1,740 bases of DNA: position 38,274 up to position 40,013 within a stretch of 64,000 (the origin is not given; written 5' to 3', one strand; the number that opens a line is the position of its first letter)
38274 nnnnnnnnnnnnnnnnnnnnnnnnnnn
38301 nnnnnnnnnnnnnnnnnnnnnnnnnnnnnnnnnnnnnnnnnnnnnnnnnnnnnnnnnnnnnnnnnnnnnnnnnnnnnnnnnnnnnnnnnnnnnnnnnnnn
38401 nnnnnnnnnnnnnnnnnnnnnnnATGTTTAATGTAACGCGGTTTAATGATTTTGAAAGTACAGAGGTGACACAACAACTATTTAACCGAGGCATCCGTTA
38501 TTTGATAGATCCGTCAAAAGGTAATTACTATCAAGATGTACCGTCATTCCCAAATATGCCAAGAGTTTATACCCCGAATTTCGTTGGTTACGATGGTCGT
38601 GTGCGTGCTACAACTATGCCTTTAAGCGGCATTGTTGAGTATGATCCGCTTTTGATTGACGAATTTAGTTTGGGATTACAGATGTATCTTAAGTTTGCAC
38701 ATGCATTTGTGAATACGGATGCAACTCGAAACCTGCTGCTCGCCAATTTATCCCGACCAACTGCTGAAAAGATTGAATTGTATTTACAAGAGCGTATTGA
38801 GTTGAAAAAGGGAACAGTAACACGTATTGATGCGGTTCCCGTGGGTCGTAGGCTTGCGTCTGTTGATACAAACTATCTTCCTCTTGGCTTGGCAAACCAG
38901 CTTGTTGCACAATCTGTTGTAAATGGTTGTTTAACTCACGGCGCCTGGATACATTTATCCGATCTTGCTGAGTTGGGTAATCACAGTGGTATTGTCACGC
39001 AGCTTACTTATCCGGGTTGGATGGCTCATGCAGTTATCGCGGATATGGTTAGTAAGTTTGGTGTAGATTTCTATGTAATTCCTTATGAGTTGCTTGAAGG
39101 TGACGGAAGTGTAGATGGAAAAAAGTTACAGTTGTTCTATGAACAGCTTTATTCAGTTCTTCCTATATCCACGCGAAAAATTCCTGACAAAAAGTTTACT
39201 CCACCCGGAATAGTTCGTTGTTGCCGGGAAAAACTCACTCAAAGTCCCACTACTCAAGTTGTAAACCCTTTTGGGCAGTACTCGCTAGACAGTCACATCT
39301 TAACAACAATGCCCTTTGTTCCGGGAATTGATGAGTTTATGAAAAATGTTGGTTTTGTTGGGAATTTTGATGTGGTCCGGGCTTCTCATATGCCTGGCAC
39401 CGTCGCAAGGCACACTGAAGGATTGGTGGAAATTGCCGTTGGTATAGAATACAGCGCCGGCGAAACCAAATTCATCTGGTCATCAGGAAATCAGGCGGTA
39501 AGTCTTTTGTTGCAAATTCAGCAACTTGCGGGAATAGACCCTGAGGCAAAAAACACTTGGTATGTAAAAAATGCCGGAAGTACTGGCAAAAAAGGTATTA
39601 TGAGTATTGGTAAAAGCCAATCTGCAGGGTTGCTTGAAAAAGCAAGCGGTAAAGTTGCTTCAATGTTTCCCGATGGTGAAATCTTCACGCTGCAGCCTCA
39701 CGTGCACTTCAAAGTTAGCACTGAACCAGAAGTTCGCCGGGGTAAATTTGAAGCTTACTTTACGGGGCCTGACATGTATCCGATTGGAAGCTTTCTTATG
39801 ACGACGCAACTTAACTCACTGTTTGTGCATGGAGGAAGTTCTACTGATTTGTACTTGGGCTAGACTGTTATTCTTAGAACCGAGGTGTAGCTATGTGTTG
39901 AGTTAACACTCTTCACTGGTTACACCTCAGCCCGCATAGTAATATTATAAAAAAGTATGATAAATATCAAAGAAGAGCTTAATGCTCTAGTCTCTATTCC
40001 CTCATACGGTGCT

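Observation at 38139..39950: tRNA-Pro-adjacent cassette: promoter plus ~140-nt terminated leader RNA, 57-nt perfect-IR hairpin, GC-elevated 479-aa ORF, and a 3' hairpin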

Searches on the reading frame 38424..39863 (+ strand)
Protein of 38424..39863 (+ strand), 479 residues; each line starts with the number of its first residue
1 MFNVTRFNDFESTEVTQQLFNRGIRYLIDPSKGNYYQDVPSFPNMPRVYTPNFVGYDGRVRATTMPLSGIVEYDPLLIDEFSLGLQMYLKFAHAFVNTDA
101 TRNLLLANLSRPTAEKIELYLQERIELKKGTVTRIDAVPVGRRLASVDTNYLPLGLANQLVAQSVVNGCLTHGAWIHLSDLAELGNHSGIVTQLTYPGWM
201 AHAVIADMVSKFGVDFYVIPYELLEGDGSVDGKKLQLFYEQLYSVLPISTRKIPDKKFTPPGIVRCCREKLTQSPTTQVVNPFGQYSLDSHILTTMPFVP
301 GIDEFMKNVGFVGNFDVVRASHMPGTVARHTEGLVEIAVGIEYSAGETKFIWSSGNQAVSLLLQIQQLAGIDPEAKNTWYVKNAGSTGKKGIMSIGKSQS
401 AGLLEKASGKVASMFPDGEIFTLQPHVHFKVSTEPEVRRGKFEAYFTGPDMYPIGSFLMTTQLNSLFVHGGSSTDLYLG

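Call 7: search_protein_families(library=pfam, proteins=[window:38424-39863:+], max_evalue=0.01)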
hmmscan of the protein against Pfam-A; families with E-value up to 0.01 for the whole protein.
window:38424-39863:+ (479 aa): 0 families

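Call 10: search_protein_families(library=ncbifam, proteins=[window:38424-39863:+], max_evalue=1)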
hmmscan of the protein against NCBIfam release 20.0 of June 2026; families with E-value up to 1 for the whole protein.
window:38424-39863:+ (479 aa): 0 families

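Call 11: search_protein_families(library=phrogs, proteins=[window:38424-39863:+], max_evalue=1)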
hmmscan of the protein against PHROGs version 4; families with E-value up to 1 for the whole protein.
window:38424-39863:+ (479 aa): 0 families

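Call 12: search_solved_structures(query=window:38424-39863:+, max_evalue=10)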
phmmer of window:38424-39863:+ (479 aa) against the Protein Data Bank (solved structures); distinct sequences matched with E-value up to 10: 0.

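Call 14: find_homologous_proteins(query=window:38424-39863:+)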
Query window:38424-39863:+ (479 aa): 1 proteins with E <= 0.001 among 8000 candidates.
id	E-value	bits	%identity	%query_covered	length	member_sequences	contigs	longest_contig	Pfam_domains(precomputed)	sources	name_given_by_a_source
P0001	0.0e+0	1097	100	100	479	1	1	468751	-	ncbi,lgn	-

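Call 17: find_encoding_contigs(protein=P0001, flank=10000)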
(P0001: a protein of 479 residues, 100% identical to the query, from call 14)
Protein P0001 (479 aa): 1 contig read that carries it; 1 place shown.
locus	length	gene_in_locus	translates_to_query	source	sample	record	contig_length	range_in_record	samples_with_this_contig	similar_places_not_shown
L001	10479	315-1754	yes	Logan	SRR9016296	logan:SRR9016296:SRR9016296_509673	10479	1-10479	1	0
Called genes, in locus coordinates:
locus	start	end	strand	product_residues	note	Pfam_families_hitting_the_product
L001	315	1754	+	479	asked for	-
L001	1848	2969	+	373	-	PF01546:Peptidase_M20, PF07687:M20_dimer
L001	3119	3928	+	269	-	PF00398:RrnaAD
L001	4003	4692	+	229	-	-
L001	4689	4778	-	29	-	-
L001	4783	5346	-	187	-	PF13489:Methyltransf_23 (weak)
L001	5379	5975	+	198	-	PF12917:YfbR-like, PF13023:HD_3, PF01966:HD (faint)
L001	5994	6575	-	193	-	PF09997:DUF2238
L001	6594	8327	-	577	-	PF13231:PMT_2 (weak)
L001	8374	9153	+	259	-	PF23951:DUF7282, PF13473:Cupredoxin_1, PF00127:Copper-bind (weak)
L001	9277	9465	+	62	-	PF11387:DUF2795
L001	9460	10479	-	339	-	?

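Call 22: search_protein_representatives(protein=window:38424-39863:+)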
Query: 479 residues. Proteins with E-value up to 0.001 (for the whole library): 18; up to 1e-10: 16; up to 1e-30: 5. The best 18 are listed.
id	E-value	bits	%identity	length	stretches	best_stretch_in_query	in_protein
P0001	0.0e+00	1096.5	100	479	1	1-479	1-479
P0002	6.3e-54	200.3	32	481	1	12-478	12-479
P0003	5.1e-47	177.6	29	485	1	5-477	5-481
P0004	8.1e-44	167.0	30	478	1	18-478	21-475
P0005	8.1e-31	124.1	30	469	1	14-477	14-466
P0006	2.5e-29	119.2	27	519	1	82-476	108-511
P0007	3.4e-28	115.5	31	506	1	14-476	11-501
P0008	1.9e-27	113.0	29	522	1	124-477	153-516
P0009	2.1e-21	93.1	27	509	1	16-476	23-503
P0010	6.3e-21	91.5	27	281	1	209-474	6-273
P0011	3.8e-20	88.9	27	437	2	263-479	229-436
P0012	4.4e-19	85.4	29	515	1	186-475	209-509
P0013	1.8e-16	76.8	25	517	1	84-477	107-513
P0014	2.1e-12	63.4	36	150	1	341-477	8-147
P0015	2.3e-12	63.3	26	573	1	119-473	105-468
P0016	5.5e-11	58.7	27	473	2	7-238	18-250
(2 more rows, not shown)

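Call 24: find_homologous_proteins(query=A1, max_evalue=0.001)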
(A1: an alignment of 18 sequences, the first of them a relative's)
Query A1 (18 sequences) (479 aa, profile of the alignment): 2 proteins with E <= 0.001 among 8000 candidates.
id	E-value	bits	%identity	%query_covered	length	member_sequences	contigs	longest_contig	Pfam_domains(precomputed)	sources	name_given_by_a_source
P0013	4.0e-177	608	22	97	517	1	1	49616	-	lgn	-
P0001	2.5e-144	500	100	100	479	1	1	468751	-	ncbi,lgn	-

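Call 25: predict_structure(protein=window:38424-39863:+)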
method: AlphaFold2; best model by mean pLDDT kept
length: 479 residues; sequences in the alignment: 1
mean_pLDDT: 31.0   pTM: 0.20
mean pLDDT of the five models: 31.0, 26.0, 25.6, 24.1, 23.9
residues with pLDDT >= 90: 0; 70-90: 0; 50-70: 4; < 50: 475
segments of 3 or more residues with pLDDT < 50: 1-230, 235-237, 239-479
pLDDT, mean of each block of 10 residues (from residue 1): 23 32 28 30 27 26 24 26 33 33 34 37 31 25 29 33 36 30 32 29 31 34 42 50 35 36 26 25 22 21 28 22 24 26 30 34 37 32 26 31 33 29 31 37 37 36 35 33
secondary structure, 60 per line:
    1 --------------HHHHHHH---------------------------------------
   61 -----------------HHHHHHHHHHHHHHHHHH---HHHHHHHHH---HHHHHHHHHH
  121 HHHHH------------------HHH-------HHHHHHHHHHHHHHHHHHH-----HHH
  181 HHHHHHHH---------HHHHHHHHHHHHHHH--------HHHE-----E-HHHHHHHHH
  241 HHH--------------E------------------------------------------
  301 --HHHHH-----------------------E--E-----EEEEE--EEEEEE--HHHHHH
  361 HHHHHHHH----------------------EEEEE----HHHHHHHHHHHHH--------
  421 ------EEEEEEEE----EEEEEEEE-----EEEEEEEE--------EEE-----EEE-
elements in order: H15-21 H78-95 H99-107 H111-125 H154-172 H178-188 H198-212 H232-243 H303-307 E340-344 E347-352 H355-368 E391-395 H400-412 E427-434 E439-446 E452-459 E468-470 E476-478

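Call 27: search_solved_structures(query=A1, max_evalue=10, show_alignments=3)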
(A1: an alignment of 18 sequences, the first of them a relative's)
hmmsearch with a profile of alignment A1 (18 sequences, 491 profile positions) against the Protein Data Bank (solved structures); distinct sequences matched with E-value up to 10: 1.
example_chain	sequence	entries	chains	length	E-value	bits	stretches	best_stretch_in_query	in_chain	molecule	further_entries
4h22_A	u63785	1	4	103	2.1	10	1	40-129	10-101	Leucine-rich repeat flightless-interacting protein 1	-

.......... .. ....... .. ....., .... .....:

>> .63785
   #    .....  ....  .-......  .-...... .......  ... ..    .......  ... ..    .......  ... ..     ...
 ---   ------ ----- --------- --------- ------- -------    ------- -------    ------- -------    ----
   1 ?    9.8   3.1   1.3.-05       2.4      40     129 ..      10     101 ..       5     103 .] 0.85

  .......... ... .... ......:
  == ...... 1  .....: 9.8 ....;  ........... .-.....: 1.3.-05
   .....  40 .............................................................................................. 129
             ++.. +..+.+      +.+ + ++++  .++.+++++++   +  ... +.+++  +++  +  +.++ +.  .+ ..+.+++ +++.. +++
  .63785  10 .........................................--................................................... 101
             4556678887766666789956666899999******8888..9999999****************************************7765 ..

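Call 28: search_protein_families(library=pfam, alignment_id=A1, max_evalue=1)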
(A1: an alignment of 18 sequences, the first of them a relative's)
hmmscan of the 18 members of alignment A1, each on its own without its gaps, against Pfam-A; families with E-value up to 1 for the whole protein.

A. member 1, P0001 (479 aa): 0 families

B. families by the number of members that match (of 18 scanned): 4 families
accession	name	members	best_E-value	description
PF24647.1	Phage_blade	1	0.014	Phage blade protein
PF11695.14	DUF3291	1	0.095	Domain of unknown function (DUF3291)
PF13256.11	DUF4047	1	0.12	Domain of unknown function (DUF4047)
PF12396.14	DUF3659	1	0.53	Protein of unknown function (DUF3659)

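Call 29: find_encoding_contigs(protein=P0013, flank=8000, max_places=3)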
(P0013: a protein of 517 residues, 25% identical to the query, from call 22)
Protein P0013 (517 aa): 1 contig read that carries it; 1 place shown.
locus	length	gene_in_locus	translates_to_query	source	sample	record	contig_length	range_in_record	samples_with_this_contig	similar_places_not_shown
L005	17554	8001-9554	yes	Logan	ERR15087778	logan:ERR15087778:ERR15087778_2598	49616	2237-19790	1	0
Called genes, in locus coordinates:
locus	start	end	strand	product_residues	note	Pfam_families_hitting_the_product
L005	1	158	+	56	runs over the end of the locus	-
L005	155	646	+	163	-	PF02643:DUF192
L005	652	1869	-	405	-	PF00817:IMS, PF11799:IMS_C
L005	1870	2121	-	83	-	-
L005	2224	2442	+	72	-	-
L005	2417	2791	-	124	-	PF00583:Acetyltransf_1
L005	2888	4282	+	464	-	PF01566:Nramp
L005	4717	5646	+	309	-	PF00326:Peptidase_S9, PF12146:Hydrolase_4 (faint)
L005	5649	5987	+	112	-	PF04020:Phage_holin_4_2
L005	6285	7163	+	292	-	PF05697:Trigger_N, PF05698:Trigger_C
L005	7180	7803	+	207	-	PF18904:DUF5660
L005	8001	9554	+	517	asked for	-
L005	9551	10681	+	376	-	PF01546:Peptidase_M20, PF07687:M20_dimer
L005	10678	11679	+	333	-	-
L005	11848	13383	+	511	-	-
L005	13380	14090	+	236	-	PF00117:GATase, PF07722:Peptidase_C26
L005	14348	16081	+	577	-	PF00664:ABC_membrane, PF00005:ABC_tran, PF02463:SMC_N (weak)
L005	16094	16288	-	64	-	-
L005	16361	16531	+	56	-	-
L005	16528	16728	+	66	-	PF18910:DUF5665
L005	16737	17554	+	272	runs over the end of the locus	-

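Call 30: find_encoding_contigs(protein=P0002, flank=8000, max_places=3)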
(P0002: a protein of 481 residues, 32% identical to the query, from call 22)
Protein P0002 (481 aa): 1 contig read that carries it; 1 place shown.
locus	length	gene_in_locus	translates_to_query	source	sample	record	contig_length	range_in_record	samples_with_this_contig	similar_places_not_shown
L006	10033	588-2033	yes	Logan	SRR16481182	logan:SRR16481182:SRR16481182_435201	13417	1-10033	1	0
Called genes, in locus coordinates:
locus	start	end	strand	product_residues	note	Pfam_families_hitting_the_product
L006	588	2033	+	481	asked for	-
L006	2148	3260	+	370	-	PF01546:Peptidase_M20, PF07687:M20_dimer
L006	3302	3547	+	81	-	-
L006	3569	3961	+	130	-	-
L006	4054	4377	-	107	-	-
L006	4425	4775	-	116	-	-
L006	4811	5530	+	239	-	PF00149:Metallophos (weak), PF12850:Metallophos_2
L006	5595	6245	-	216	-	-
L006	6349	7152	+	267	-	-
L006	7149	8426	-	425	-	PF01225:Mur_ligase (weak), PF08245:Mur_ligase_M, PF02875:Mur_ligase_C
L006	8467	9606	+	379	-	PF26314:MptA_B_family (weak), PF09594:GT87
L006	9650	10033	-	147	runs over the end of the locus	-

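Call 38: predict_structure(alignment_id=A1)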
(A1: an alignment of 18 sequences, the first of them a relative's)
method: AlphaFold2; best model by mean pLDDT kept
length: 479 residues; sequences in the alignment: 18
mean_pLDDT: 91.7   pTM: 0.91
mean pLDDT of the five models: 91.7, 90.7, 90.3, 90.2, 89.5
residues with pLDDT >= 90: 367; 70-90: 98; 50-70: 14; < 50: 0
segments of 3 or more residues with pLDDT < 50: none
pLDDT, mean of each block of 10 residues (from residue 1): 95 95 92 84 73 86 93 95 96 92 94 90 82 95 93 88 95 97 97 91 95 96 94 94 87 93 91 91 89 95 94 95 97 96 92 96 96 94 74 90 92 93 94 91 96 96 78 87
secondary structure, 60 per line:
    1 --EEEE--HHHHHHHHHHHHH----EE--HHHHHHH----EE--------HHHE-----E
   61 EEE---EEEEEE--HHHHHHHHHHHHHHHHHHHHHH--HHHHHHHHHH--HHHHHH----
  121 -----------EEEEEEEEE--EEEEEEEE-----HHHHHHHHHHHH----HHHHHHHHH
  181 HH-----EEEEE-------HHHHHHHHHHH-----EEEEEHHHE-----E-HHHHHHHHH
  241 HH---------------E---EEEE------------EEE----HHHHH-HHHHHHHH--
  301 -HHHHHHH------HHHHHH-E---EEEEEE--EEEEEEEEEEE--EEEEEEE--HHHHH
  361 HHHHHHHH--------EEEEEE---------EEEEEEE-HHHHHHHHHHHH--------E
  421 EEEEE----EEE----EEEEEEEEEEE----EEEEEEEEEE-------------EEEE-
elements in order: E3-6 H9-21 H30-36 E60-63 E67-72 H75-96 H99-108 H111-116 E132-140 E143-150 H156-167 H172-182 E188-192 H200-210 E216-220 H232-242 E262-265 E278-280 H285-289 H291-298 H302-308 H315-320 E326-331 E334-344 E347-353 H356-368 E377-382 E392-398 H400-411 E420-425 E430-432 E437-447 E452-461 E475-478

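Call 43: find_related_loci(query=A3, collection=metagenome_contigs, flank=4000)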
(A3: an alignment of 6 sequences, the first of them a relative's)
Query A3 (506 aa) in metagenome_contigs; peptide patterns used: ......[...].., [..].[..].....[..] (x = any residue, [..] = any of these).
97 stretches matched a pattern; 4 encode a relative of the query (tblastn E <= 1e-3); 4 distinct loci.
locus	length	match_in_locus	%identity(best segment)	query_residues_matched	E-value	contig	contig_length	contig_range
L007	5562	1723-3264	34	1-506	9e-89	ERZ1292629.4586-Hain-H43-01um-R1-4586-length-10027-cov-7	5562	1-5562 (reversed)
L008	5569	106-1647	34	1-506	1e-88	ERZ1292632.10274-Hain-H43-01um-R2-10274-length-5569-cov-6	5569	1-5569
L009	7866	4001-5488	34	11-506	1e-75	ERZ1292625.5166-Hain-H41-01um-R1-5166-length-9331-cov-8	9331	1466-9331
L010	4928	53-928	41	215-504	7e-68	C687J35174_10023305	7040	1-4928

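Call 44: fold_search(model_id=the predicted structure, library=pdb)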
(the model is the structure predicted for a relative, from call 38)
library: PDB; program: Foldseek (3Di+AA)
matches with E <= 10: 213; with E <= 0.001: 25
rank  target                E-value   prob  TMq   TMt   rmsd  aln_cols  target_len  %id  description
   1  8fbz_B                6.5e-10  1.00  0.52  0.54   7.7       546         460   10  Crystal Structure of apo human Glutathione Synthetase Y270E (released 2024-05-08)
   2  8fbz_A                7.2e-10  1.00  0.49  0.51   8.2       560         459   10  Crystal Structure of apo human Glutathione Synthetase Y270E (released 2024-05-08)
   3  2hgs                  1.0e-09  1.00  0.52  0.52   8.2       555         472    9  HUMAN GLUTATHIONE SYNTHETASE (released 1999-06-22)
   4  3kal_A                1.4e-07  1.00  0.52  0.53   9.1       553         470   10  Structure of homoglutathione synthetase from Glycine max in closed conformation with homoglutathione, ADP, a sulfate i (released 2009-12-22)
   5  5oev_A                1.6e-07  1.00  0.48  0.50  10.9       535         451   10  The structure of a glutathione synthetase like-effector (GSS22) from Globodera pallida in apoform. (released 2018-04-25)
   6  2io7_A                2.1e-07  1.00  0.48  0.41   8.0       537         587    9  E. coli Bifunctional glutathionylspermidine synthetase/amidase Incomplex with Mg2+ and AMPPNP (released 2006-12-12)
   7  5oeu_A                2.2e-07  1.00  0.46  0.47  11.2       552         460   10  The structure of a glutathione synthetase like-effector (GSS22) from Globodera pallida in ADP-bound closed conformatio (released 2018-04-25)
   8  7uk6                  4.6e-07  1.00  0.44  0.53   8.1       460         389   11  Apo form of YjfC from Escherichia coli K-12 (released 2023-02-15)
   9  3k1t                  5.7e-07  1.00  0.41  0.46  10.2       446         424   12  Crystal structure of Putative gamma-glutamylcysteine synthetase (YP_546622.1) from METHYLOBACILLUS FLAGELLATUS KT at 1.9 (released 2009-11-03)
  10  3n6x                  9.0e-07  1.00  0.46  0.48   7.7       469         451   12  Crystal structure of a Putative glutathionylspermidine synthase (Mfla_0391) from METHYLOBACILLUS FLAGELLATUS KT at 2.35  (released 2010-06-09)
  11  7uk8                  2.4e-06  1.00  0.47  0.56   9.0       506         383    8  Apo form of YgiC from Escherichia coli K-12 (released 2023-02-15)
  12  2ioa_A                2.5e-06  1.00  0.45  0.38   8.5       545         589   10  E. coli Bifunctional glutathionylspermidine synthetase/amidase Incomplex with Mg2+ and ADP and phosphinate inhibitor (released 2006-12-12)
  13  7uka                  2.8e-06  1.00  0.43  0.54   9.3       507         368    9  YgiC from Escherichia coli K-12 in complex with ADP (released 2023-02-15)
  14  9cjn                  4.4e-06  1.00  0.47  0.46   8.1       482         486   10  Ligase Cp1B (released 2025-05-21)
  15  5oes_F                6.2e-06  1.00  0.51  0.54   7.3       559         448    9  The structure of a glutathione synthetase (StGSS1) from Solanum tuberosum in ADP and y-EC bound closed conformation. (released 2018-04-25)
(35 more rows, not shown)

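Call 45: find_encoding_contigs(protein=P0003, flank=4000, max_places=2)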
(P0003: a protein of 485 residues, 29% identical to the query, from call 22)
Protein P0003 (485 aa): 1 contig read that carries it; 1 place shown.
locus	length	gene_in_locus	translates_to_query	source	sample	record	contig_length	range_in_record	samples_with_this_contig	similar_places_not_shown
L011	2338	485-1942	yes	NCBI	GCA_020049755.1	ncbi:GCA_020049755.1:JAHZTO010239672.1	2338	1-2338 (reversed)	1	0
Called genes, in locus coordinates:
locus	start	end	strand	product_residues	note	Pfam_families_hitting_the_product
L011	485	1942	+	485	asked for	-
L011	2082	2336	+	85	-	?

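Call 46: find_encoding_contigs(protein=P0004, flank=4000, max_places=2)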
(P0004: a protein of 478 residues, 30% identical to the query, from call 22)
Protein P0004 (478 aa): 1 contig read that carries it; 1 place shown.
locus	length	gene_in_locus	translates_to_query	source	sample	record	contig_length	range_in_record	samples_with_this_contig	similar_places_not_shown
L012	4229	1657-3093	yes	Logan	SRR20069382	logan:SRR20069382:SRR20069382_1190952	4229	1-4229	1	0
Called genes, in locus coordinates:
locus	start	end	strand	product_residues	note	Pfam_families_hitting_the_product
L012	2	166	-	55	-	?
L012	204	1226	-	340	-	PF26233:NicX, PF02073:Peptidase_M29 (weak)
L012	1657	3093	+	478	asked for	-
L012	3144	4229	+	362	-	?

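Call 47: find_encoding_contigs(protein=P0005, flank=4000, max_places=2)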
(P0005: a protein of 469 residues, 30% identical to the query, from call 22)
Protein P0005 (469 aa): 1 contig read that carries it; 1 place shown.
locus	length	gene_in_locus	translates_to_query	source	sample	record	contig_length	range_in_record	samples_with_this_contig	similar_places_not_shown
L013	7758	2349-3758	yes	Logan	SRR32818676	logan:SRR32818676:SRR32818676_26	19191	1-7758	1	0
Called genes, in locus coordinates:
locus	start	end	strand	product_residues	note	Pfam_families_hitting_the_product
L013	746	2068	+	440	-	PF01546:Peptidase_M20, PF07687:M20_dimer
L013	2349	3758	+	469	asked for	-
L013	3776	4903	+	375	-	PF01546:Peptidase_M20, PF07687:M20_dimer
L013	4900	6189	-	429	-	PF01336:tRNA_anti-codon, PF00152:tRNA-synt_2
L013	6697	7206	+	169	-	PF04073:tRNA_edit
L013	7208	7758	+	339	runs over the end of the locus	PF00768:Peptidase_S11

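Call 48: find_encoding_contigs(protein=P0006, flank=4000, max_places=2)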
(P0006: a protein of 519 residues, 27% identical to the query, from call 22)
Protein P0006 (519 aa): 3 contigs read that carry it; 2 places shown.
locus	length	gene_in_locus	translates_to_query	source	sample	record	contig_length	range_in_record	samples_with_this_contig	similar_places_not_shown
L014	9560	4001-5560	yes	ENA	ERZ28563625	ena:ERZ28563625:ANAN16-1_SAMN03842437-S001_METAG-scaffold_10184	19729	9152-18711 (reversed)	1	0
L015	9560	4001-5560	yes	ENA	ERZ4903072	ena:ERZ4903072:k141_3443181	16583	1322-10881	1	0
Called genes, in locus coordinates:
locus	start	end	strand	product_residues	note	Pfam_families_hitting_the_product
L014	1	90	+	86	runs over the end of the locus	-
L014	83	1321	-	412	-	PF00817:IMS, PF11799:IMS_C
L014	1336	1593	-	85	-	-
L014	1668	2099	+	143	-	PF12172:zf-ChsH2 (weak), PF01796:OB_ChsH2_C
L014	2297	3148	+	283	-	PF05697:Trigger_N, PF05698:Trigger_C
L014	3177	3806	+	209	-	PF18904:DUF5660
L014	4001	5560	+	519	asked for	-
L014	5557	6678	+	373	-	PF01546:Peptidase_M20, PF07687:M20_dimer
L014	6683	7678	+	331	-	-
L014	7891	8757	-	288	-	-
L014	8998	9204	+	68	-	-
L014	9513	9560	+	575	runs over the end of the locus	PF07973:tRNA_SAD, PF00587:tRNA-synt_2b, PF03129:HGTP_anticodon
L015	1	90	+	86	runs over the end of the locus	-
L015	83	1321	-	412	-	PF00817:IMS, PF11799:IMS_C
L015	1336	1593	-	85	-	-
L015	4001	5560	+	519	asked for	-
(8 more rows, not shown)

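Call 52: find_encoding_contigs(protein=P0007, flank=4000, max_places=1)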
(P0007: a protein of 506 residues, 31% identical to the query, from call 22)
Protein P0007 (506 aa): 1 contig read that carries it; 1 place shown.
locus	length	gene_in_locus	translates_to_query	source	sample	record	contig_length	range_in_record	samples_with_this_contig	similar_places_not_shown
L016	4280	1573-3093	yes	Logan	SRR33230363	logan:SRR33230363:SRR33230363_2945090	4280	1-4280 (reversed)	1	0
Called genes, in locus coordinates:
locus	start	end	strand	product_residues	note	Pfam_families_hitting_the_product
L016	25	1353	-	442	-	PF01336:tRNA_anti-codon, PF00152:tRNA-synt_2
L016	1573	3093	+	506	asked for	-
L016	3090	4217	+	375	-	PF01546:Peptidase_M20, PF07687:M20_dimer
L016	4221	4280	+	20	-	?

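Call 53: find_encoding_contigs(protein=P0008, flank=4000, max_places=1)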
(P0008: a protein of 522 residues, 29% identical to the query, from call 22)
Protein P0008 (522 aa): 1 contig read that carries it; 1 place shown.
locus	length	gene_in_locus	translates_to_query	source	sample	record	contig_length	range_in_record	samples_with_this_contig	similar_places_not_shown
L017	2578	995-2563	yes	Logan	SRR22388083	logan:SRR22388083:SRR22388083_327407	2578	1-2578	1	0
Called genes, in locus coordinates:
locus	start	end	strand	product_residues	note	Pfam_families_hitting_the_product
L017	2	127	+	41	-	?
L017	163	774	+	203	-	PF18904:DUF5660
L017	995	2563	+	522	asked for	-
